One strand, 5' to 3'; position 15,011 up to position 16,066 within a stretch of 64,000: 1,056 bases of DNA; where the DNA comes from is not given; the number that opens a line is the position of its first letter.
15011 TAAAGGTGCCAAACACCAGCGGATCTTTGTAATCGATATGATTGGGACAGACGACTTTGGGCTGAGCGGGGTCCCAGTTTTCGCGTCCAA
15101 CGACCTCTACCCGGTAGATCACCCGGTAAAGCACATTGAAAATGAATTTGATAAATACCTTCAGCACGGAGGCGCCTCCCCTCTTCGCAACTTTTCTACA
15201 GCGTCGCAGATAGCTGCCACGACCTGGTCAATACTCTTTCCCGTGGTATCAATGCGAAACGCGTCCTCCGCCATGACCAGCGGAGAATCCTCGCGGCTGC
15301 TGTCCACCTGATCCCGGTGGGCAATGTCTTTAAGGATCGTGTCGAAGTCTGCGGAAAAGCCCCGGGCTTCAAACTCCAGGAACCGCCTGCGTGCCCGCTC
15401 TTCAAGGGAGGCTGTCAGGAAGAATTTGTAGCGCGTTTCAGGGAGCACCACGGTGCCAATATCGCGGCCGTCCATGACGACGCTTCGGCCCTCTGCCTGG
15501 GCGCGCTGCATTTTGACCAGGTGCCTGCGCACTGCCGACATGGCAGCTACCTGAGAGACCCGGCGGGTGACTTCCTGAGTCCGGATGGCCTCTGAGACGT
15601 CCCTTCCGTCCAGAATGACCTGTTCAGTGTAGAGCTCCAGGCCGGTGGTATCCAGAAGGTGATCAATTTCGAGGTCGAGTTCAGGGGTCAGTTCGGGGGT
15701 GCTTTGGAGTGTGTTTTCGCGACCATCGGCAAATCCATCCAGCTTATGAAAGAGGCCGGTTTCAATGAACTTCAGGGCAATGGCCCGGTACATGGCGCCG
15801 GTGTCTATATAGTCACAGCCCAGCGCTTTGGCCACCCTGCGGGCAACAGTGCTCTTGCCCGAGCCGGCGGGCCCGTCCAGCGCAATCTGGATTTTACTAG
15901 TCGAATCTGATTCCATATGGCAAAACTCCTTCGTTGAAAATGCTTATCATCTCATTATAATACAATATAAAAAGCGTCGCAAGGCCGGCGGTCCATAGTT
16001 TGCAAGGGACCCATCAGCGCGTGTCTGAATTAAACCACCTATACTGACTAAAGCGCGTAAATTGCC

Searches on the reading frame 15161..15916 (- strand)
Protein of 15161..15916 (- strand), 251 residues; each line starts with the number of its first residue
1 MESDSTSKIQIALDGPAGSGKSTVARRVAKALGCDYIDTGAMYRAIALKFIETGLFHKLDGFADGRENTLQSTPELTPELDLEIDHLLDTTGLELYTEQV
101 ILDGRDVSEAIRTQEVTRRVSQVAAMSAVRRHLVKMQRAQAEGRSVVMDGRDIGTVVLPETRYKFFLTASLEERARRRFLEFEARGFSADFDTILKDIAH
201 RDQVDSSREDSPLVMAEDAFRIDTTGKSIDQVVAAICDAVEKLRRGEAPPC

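Call 57: search_protein_families(library=pfam, proteins=[window:15161-15916:-], max_evalue=0.00001)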
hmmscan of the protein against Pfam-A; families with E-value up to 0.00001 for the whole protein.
window:15161-15916:- (251 aa): 4 families
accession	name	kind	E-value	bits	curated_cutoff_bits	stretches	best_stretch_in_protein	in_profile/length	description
PF02224.24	Cytidylate_kin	-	1.7e-70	237.5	26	1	11-241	1-210/211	Cytidylate kinase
PF13189.12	Cytidylate_kin2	-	2.3e-09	38.1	28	1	11-177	2-127/176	Cytidylate kinase-like family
PF13238.12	AAA_18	-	1.3e-07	32.6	29.4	0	11-177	1-107/128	AAA domain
PF13207.12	AAA_17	-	6.9e-06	26.8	27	0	15-49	2-36/136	AAA domain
